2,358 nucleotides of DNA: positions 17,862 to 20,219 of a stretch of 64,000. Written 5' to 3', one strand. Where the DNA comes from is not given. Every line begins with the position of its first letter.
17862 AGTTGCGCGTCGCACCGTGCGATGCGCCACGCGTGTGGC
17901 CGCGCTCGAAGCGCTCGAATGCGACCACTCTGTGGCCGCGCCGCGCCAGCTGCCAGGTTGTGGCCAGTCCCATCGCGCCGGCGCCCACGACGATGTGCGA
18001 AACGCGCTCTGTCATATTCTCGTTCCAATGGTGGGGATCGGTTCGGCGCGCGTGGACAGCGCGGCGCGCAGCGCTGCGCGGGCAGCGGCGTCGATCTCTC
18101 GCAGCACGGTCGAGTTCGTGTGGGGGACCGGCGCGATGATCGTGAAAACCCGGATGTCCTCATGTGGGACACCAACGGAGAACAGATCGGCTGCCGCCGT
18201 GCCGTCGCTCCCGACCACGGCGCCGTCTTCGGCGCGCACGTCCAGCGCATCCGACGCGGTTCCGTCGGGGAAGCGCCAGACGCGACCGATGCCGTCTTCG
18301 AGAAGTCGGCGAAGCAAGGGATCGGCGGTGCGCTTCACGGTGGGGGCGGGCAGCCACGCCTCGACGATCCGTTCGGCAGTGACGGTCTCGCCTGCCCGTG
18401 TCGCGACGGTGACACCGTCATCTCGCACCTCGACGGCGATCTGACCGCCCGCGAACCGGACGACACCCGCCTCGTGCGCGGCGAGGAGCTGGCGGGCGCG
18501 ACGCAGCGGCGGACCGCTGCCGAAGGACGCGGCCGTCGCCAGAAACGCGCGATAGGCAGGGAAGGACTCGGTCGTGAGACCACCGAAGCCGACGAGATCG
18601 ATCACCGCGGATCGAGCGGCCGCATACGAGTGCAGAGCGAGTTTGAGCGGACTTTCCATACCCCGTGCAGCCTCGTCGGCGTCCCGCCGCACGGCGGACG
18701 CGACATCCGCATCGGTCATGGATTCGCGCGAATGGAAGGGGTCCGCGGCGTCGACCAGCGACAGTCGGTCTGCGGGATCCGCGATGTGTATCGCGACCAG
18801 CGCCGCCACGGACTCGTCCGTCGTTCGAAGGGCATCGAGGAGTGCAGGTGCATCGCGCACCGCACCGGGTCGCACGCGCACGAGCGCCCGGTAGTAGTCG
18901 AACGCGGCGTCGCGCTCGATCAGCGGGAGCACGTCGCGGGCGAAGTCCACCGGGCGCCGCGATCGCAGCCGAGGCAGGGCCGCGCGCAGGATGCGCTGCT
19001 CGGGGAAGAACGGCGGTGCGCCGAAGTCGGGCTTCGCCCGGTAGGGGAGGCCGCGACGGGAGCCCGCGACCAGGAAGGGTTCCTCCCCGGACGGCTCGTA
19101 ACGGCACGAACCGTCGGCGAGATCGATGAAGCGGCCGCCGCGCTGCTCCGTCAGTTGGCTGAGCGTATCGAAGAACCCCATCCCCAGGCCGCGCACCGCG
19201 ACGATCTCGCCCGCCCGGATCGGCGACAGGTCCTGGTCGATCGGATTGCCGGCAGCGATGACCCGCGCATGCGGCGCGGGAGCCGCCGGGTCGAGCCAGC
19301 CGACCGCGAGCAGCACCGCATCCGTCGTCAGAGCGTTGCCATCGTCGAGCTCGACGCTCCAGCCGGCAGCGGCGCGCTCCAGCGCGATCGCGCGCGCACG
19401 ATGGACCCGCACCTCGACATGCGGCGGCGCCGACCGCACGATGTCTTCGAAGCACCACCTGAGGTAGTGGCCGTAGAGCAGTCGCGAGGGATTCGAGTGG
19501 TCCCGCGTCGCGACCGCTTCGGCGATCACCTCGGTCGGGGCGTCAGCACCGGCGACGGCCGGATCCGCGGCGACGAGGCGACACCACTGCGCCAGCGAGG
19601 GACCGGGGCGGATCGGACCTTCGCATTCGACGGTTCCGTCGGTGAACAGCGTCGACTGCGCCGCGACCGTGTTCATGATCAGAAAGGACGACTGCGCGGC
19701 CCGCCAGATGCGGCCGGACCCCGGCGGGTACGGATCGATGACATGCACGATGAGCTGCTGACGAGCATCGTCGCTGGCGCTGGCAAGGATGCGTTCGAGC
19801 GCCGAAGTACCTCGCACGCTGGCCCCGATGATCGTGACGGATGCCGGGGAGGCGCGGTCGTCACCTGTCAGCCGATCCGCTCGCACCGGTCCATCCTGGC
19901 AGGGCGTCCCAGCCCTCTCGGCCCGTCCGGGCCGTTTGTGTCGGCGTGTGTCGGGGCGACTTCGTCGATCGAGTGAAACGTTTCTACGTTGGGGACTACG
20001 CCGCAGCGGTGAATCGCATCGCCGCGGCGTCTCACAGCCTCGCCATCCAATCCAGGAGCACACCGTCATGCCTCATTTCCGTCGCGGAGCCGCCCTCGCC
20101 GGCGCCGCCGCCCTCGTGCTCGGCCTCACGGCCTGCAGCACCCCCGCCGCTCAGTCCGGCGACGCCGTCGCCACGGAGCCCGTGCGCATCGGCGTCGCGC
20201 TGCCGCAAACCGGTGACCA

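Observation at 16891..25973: Candidate uncharacterised amino-acid-derivative uptake and oxidation system inserted between guaB and guaB3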

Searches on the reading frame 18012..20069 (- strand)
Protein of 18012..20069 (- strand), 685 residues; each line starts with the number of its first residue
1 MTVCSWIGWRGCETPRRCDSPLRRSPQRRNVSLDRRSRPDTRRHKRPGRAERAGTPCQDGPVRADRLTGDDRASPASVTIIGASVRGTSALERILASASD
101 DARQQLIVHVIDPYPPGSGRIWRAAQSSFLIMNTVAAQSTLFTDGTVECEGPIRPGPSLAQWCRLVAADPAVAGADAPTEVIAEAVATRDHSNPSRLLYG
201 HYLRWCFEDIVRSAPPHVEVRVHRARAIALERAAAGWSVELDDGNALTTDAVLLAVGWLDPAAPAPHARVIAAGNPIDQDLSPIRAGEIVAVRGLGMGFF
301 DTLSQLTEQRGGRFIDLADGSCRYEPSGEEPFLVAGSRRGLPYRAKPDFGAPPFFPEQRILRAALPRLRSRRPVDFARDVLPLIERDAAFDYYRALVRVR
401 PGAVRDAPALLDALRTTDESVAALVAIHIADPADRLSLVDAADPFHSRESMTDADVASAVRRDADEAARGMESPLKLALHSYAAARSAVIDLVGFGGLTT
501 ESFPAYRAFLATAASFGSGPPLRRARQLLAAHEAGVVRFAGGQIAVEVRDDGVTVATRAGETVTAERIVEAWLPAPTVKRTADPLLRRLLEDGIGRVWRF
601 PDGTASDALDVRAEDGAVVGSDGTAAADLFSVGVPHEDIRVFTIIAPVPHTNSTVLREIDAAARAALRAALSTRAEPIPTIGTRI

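Call 4: search_protein_families(library=pfam, proteins=[window:18012-20069:-], max_evalue=0.01)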
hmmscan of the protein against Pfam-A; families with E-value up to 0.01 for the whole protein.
window:18012-20069:- (685 aa): 1 family
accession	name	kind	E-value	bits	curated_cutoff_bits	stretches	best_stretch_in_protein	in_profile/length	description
PF13454.12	NAD_binding_9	-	1.3e-36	126.3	21.8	1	80-257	2-153/155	FAD-NAD(P)-binding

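Call 5: search_protein_families(library=ncbifam, proteins=[window:18012-20069:-], max_evalue=0.01)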
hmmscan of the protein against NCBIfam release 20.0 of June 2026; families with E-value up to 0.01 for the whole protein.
window:18012-20069:- (685 aa): 2 families
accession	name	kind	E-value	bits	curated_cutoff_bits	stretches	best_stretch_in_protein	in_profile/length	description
NF008841.0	PRK11883.1-1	equivalog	0.00083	18.4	517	1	165-261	180-272/453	protoporphyrinogen oxidase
NF045765.1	PhenlGlyoxDHPadH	equivalog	0.0081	15.1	475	0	224-257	205-238/416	NADH-dependent phenylglyoxylate dehydrogenase subunit epsilon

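Call 7: search_solved_structures(query=window:18012-19883:-, max_evalue=1)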
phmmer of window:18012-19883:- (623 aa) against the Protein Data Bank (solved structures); distinct sequences matched with E-value up to 1: 5.
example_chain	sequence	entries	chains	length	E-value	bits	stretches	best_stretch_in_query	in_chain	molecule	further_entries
8cp2_A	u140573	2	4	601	2.6e-86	293.7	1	13-608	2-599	FAD-binding protein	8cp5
6tje_A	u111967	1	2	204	0.00096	21.1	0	529-560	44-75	Cake5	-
6tjd_A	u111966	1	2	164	0.0029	19.5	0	530-560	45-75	Cake4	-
6tjc_A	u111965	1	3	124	0.015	17.1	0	530-560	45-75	Cake3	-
6tjb_A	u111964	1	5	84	0.22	13.3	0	530-560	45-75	Cake2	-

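Call 9: search_solved_structures(query=window:18012-19883:-, max_evalue=1e-10, show_alignments=1)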
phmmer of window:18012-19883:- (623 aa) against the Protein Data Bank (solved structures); distinct sequences matched with E-value up to 1e-10: 1.
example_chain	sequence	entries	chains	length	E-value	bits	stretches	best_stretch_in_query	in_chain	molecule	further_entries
8cp2_A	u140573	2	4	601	2.6e-86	293.7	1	13-608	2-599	FAD-binding protein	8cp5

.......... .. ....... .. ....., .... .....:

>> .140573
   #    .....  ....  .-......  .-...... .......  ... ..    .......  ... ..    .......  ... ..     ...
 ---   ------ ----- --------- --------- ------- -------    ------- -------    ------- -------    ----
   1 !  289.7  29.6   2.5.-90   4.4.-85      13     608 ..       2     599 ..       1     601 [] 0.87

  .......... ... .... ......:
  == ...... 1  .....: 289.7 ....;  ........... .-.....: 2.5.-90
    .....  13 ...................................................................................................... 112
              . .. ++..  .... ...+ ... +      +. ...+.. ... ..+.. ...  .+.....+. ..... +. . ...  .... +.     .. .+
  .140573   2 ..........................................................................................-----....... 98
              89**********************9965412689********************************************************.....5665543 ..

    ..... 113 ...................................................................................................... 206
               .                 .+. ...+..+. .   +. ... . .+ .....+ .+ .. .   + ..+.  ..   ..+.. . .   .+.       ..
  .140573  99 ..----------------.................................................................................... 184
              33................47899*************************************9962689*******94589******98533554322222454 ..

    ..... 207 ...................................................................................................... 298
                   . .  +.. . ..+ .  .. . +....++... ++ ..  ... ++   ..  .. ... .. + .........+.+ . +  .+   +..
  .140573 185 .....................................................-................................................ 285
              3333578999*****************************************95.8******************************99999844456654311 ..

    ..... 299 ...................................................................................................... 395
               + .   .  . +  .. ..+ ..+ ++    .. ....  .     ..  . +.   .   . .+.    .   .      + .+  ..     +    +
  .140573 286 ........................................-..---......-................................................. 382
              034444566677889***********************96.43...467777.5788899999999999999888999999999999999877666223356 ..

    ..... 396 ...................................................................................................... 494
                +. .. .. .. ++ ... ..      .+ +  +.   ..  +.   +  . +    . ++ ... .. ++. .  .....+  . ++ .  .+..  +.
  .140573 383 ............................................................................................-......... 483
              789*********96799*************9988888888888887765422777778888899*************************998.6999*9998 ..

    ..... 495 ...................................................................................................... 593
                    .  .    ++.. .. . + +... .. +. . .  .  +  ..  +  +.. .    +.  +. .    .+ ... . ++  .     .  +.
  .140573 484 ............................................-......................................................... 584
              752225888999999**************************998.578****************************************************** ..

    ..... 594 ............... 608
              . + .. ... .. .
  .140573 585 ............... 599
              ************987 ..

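Call 15: find_homologous_proteins(query=window:18012-19883:-, max_evalue=1e-20)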
Query window:18012-19883:- (623 aa): 293 proteins with E <= 1e-20 among 8000 candidates; the best 120 are listed. Only proteins of 342 to 1091 residues were searched: fused or split forms outside these lengths cannot appear, so this answer is no evidence that the protein stands alone or is whole; lengths 'longer' or 'shorter' looks for them.
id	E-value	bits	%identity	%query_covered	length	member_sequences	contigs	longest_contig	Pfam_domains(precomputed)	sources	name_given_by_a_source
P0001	0.0e+0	1351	100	100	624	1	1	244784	PF13454.13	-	-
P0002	0.0e+0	1092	84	99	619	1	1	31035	PF13454.13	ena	-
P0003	1.0e-254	865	69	95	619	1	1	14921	PF13454.13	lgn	-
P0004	4.4e-250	850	68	95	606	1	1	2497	PF13454.13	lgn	-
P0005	3.0e-247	840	66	95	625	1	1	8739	PF13454.13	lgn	-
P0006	8.8e-243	825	67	95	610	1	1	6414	PF13454.13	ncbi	ncbi:MAG: FAD/NAD(P)-binding protein [Microbacterium sp.]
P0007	2.0e-242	824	66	95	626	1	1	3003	PF13454.13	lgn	-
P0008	4.8e-235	800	65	97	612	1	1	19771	PF13454.13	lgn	-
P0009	7.0e-235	799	67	93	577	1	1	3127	PF13454.13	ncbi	ncbi:MAG: FAD/NAD(P)-binding protein, partial [Microbacterium sp.]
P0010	7.6e-235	799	66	95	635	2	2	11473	PF13454.13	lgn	-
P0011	3.7e-234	797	65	94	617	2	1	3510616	PF13454.13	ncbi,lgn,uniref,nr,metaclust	ncbi:hypothetical protein ASD65_15915 [Microbacterium sp. Root61]|uniref:FAD/NAD(P)-binding protein 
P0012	6.3e-234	796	63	94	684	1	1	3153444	PF13454.13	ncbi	ncbi:FAD/NAD(P)-binding protein (plasmid) [Coraliomargarita sp. W4R53]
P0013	7.7e-217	740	63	94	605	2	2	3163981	PF13454.13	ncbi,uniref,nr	ncbi:FAD/NAD(P)-binding protein [Microbacterium suwonense]|uniref:FAD-dependent urate hydroxylase Hp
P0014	2.1e-216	738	62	94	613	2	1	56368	PF13454.13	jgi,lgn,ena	-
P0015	2.7e-216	738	62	96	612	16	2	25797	PF13454.13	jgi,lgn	-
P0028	7.4e-153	528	49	96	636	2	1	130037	PF13454.13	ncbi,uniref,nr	ncbi:FAD/NAD(P)-binding protein [Microterricola pindariensis]|uniref:FAD-dependent urate hydroxylase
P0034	6.8e-126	439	46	96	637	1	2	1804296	PF13454.13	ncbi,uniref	ncbi:FAD/NAD(P)-binding protein [Leucobacter sp. gxy201]|uniref:FAD/NAD(P)-binding protein n=1 Tax=L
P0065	8.9e-92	327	39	95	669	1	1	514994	PF13454.13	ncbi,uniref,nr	ncbi:FAD/NAD(P)-binding protein [Microbacterium sp. LRZ72]|uniref:FAD/NAD(P)-binding protein n=1 Tax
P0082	6.6e-87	311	37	95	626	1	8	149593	PF13454.13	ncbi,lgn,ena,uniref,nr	ncbi:FAD/NAD(P)-binding domain-containing protein [Corynebacterium sp. HMSC036D02]|uniref:FAD/NAD(P)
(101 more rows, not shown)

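Call 17: find_related_loci(query=A1, collection=genome_contigs, flank=10000)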
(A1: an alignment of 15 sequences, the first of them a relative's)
Query A1 (624 aa) in genome_contigs; peptide patterns used: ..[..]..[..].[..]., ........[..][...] (x = any residue, [..] = any of these).
291 stretches matched a pattern; 229 encode a relative of the query (tblastn E <= 1e-3); the best 80 are kept; 80 distinct loci.
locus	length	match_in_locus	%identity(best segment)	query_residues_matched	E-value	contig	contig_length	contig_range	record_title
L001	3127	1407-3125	67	10-586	0e+0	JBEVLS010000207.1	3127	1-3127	MAG: Microbacterium sp. isolate T4R2UO_autometa_bin_0008 T4R2UO_autometa_bin_0008_k133_5951040, whole genome shotgun seq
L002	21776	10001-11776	66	11-597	0e+0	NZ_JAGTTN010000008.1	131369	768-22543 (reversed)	Microbacterium allomyrinae strain BWT-G7 contig8, whole genome shotgun sequence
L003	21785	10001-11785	61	12-599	0e+0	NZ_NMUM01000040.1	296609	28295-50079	Microbacterium lacus strain SDZm4 ref_4_len:296609, whole genome shotgun sequence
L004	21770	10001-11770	60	16-599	0e+0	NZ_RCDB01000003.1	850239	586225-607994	Microbacterium telephonicum strain S2T63 Ga0215876_13, whole genome shotgun sequence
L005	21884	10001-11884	49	16-613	3e-151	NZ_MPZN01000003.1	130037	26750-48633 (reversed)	Microterricola pindariensis strain PON 10 contig00003, whole genome shotgun sequence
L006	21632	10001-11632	55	15-599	2e-173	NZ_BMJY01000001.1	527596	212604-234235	Microbacterium album strain CGMCC 1.15794 sequence01, whole genome shotgun sequence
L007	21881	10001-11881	46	11-616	4e-125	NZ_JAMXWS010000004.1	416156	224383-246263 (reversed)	Leucobacter sp. gxy201 4, whole genome shotgun sequence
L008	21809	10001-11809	44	7-600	1e-124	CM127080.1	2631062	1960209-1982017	Leucobacter sp. W1153 chromosome, complete sequence, whole genome shotgun sequence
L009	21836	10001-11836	44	13-606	2e-116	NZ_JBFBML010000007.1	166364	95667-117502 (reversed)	Leucobacter sp. NPDC077196 NPDC077196_63_F6.ctg-0007, whole genome shotgun sequence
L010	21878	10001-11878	40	8-597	7e-112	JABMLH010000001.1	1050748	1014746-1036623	Microbacteriaceae bacterium VKM Ac-2854 n1, whole genome shotgun sequence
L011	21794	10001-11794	44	9-614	1e-111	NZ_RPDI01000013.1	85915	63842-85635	Leucobacter chromiireducens strain LYC-2 scaffold13, whole genome shotgun sequence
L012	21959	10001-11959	39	15-610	5e-105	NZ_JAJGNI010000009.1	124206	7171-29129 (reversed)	Microbacterium schleiferi strain FXH-192 NODE_9_length_124206_cov_300.152857, whole genome shotgun sequence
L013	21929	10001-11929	41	17-606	3e-104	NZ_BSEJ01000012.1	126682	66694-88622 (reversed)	Microbacterium barkeri strain VKM Ac-1020 spades_K_25_97_12, whole genome shotgun sequence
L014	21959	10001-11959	39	15-610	8e-104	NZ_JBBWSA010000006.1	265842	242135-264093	Microbacterium schleiferi strain IITR109 contig06, whole genome shotgun sequence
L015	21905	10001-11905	39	17-597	8e-103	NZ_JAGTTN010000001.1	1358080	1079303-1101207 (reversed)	Microbacterium allomyrinae strain BWT-G7 contig1, whole genome shotgun sequence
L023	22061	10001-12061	38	12-615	8e-101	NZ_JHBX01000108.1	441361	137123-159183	Leucobacter japonicus strain CBX130 contig_114, whole genome shotgun sequence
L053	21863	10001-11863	38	14-606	1e-90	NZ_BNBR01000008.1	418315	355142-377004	Streptomyces griseosporeus strain JCM 4766 sequence08, whole genome shotgun sequence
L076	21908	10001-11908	34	16-607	9e-87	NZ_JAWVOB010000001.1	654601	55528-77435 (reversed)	Corynebacterium callunae strain TATVAM-FAB64 1, whole genome shotgun sequence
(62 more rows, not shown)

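Call 21: find_encoding_contigs(protein=P0082, flank=10000, max_places=2)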
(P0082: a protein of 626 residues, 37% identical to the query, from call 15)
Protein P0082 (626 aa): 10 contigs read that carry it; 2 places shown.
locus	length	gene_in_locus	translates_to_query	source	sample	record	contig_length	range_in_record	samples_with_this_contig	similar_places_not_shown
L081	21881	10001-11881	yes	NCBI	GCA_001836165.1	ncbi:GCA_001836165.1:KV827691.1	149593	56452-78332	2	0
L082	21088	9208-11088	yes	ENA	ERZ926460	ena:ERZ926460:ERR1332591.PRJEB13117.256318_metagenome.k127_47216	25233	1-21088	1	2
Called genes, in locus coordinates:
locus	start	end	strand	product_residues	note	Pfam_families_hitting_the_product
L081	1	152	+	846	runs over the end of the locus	PF17900:Peptidase_M1_N, PF01433:Peptidase_M1, PF11838:ERAP1_C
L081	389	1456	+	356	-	PF01844:HNH (weak)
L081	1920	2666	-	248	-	PF00392:GntR, PF07702:UTRA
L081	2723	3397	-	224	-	PF00106:adh_short, PF01370:Epimerase (weak), PF08659:KR (weak), PF13561:adh_short_C2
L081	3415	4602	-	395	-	PF02627:CMD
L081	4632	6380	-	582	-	PF00005:ABC_tran, PF13555:AAA_29 (faint), PF13304:AAA_21 (faint), PF13401:AAA_22 (faint), PF08352:oligo_HPY (faint), PF00005:ABC_tran, PF02463:SMC_N (weak)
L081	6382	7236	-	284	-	PF00528:BPD_transp_1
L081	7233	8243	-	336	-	PF19300:BPD_transp_1_N, PF00528:BPD_transp_1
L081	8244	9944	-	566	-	PF00496:SBP_bac_5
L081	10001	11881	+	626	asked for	PF13454:NAD_binding_9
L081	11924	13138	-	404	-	-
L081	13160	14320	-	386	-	PF01053:Cys_Met_Meta_PP, PF00155:Aminotran_1_2 (weak), PF06838:Met_gamma_lyase (weak)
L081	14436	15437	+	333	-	PF21088:MS_channel_1st, PF00924:MS_channel_2nd, PF21082:MS_channel_3rd (weak)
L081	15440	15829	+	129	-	PF01152:Bac_globin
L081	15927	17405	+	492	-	PF00939:Na_sulph_symp, PF03600:CitMHS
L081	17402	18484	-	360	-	PF05222:AlaDh_PNT_N, PF01262:AlaDh_PNT_C, PF00070:Pyr_redox (faint)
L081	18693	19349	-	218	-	PF26035:DUF8010, PF26572:DUF8185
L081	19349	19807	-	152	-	PF13279:4HBT_2, PF03061:4HBT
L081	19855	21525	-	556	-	PF02463:SMC_N (faint), PF00005:ABC_tran, PF13175:AAA_15 (faint), PF13304:AAA_21 (faint), PF13555:AAA_29 (faint), PF12848:ABC_tran_Xtn, PF00005:ABC_tran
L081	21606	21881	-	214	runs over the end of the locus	PF00436:SSB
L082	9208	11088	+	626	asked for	PF13454:NAD_binding_9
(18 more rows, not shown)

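Call 22: find_encoding_contigs(protein=P0065, flank=10000, max_places=2)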
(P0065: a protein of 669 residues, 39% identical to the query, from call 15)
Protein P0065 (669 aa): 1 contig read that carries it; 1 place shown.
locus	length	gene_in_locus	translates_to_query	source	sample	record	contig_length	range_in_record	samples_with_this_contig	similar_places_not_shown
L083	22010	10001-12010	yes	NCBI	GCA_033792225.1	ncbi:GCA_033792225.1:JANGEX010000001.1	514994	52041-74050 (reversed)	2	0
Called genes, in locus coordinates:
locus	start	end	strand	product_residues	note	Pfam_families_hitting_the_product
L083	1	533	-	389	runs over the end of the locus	-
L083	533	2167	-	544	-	PF00512:HisKA, PF13581:HATPase_c_2 (faint), PF02518:HATPase_c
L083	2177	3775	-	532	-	PF06609:TRI12, PF00083:Sugar_tr, PF07690:MFS_1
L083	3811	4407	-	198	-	PF02627:CMD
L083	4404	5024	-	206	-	-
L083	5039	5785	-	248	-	PF00005:ABC_tran, PF13304:AAA_21 (faint)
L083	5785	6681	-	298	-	PF13191:AAA_16 (faint), PF00005:ABC_tran, PF13304:AAA_21 (faint), PF12399:BCA_ABC_TP_C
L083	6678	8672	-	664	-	PF02653:BPD_transp_2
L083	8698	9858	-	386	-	PF13433:Peripla_BP_5, PF13458:Peripla_BP_6, PF01094:ANF_receptor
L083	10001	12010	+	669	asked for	PF13454:NAD_binding_9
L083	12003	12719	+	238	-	PF00106:adh_short, PF01370:Epimerase, PF04321:RmlD_sub_bind (weak), PF08659:KR, PF13460:NAD_binding_10, PF13561:adh_short_C2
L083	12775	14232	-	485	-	PF21710:Spt6_S1 (faint), PF00575:S1, PF23459:S1_RRP5, PF00575:S1, PF23459:S1_RRP5 (weak)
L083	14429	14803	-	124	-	PF01258:zf-dskA_traR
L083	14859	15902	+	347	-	PF04632:FUSC, PF06081:ArAE_1, PF13515:FUSC_2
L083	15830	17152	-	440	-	PF20471:DUF6716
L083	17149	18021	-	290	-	PF03102:NeuB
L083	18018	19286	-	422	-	PF02348:CTP_transf_3, PF12804:NTP_transf_3, PF08282:Hydrolase_3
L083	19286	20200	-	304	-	-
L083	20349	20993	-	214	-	PF01370:Epimerase, PF05368:NmrA, PF13460:NAD_binding_10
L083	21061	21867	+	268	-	PF00106:adh_short, PF01370:Epimerase (weak), PF08659:KR, PF13561:adh_short_C2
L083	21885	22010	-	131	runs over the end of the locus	PF17775:YchJ_M-like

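Call 33: search_protein_families(library=pfam, proteins=[L076:2199-3317:-, L076:3396-4631:-, L076:9938-11950:+, L076:12034-12753:+, L076:12756-13481:-, L076:13598-14329:+, L076:14334-15494:-, L076:15676-16713:+], max_evalue=0.001)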
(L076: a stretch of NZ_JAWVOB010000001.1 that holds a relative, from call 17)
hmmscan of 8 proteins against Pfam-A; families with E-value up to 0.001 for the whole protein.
L076:2199-3317:- (372 aa): 1 family
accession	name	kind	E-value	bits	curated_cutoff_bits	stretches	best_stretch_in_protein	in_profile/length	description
PF07690.21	MFS_1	-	3.2e-33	115.5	33.4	2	10-334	2-347/347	Major Facilitator Superfamily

L076:3396-4631:- (411 aa): 1 family
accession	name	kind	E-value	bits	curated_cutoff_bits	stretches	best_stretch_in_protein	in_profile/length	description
PF02627.25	CMD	-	2.4e-09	37.5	23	1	269-347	1-76/84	Carboxymuconolactone decarboxylase family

L076:9938-11950:+ (670 aa): 1 family
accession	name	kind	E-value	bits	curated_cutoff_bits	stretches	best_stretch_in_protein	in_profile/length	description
PF13454.12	NAD_binding_9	-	4.8e-31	108.3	21.8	1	24-219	1-153/155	FAD-NAD(P)-binding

L076:12034-12753:+ (239 aa): 1 family
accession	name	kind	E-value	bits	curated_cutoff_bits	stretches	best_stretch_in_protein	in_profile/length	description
PF09335.16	VTT_dom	-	6.1e-23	82.1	33.9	1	54-181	1-122/123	VTT domain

L076:12756-13481:- (241 aa): 7 families
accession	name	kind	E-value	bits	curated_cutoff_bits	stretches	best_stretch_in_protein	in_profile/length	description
PF00106.31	adh_short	-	3.8e-37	128.1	26.6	1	10-193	1-192/195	short chain dehydrogenase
PF13561.12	adh_short_C2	-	2e-23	83.7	27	1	17-217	2-216/236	Enoyl-(Acyl carrier protein) reductase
PF08659.16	KR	-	6.4e-09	36.4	22.6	1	13-168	4-167/180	KR domain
PF02719.21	Polysacc_synt_2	-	7.7e-07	29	20.2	1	13-104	2-102/293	Polysaccharide biosynthesis protein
PF01370.27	Epimerase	-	8.6e-07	29.1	20.9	1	13-177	2-171/240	NAD dependent epimerase/dehydratase family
PF13460.12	NAD_binding_10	-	2.6e-06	27.9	27.2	1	16-143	1-103/184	NAD(P)H-binding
PF05368.20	NmrA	-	0.00067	19.8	27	1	9-61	2-57/298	NmrA-like family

L076:13598-14329:+ (243 aa): 2 families
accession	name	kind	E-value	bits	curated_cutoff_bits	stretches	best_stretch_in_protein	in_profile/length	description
PF00440.29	TetR_N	-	2.4e-07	30.9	24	1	34-79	1-46/47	Bacterial regulatory proteins, tetR family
PF02909.22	TetR_C_1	-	0.00047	20.5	21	1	91-184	2-87/146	Tetracyclin repressor-like, C-terminal domain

L076:14334-15494:- (386 aa): 5 families
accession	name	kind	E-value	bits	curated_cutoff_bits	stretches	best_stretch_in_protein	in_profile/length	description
PF01053.26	Cys_Met_Meta_PP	-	1.2e-140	468.9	27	1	11-383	1-380/381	Cys/Met metabolism PLP-dependent enzyme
PF01212.27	Beta_elim_lyase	-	3.4e-07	30.3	27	1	56-180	30-169/288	Beta-eliminating lyase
PF01041.23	DegT_DnrJ_EryC1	-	5.1e-05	23.1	19.8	1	58-231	24-198/360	DegT/DnrJ/EryC1/StrS aminotransferase family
PF00155.27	Aminotran_1_2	-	0.00026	20.8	19.7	1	54-187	37-193/361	Aminotransferase class I and II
PF06838.17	Met_gamma_lyase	-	0.00046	19.3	24.2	1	49-225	49-244/405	Methionine gamma-lyase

L076:15676-16713:+ (345 aa): 2 families
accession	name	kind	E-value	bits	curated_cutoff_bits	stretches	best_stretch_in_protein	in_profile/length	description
PF00924.24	MS_channel_2nd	-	6.4e-16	58.7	20.2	1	164-228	2-67/68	Mechanosensitive ion channel, beta-domain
PF21088.3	MS_channel_1st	-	3.2e-07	30.7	23.1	1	123-162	3-42/42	Mechanosensitive ion channel, transmembrane helices 2/3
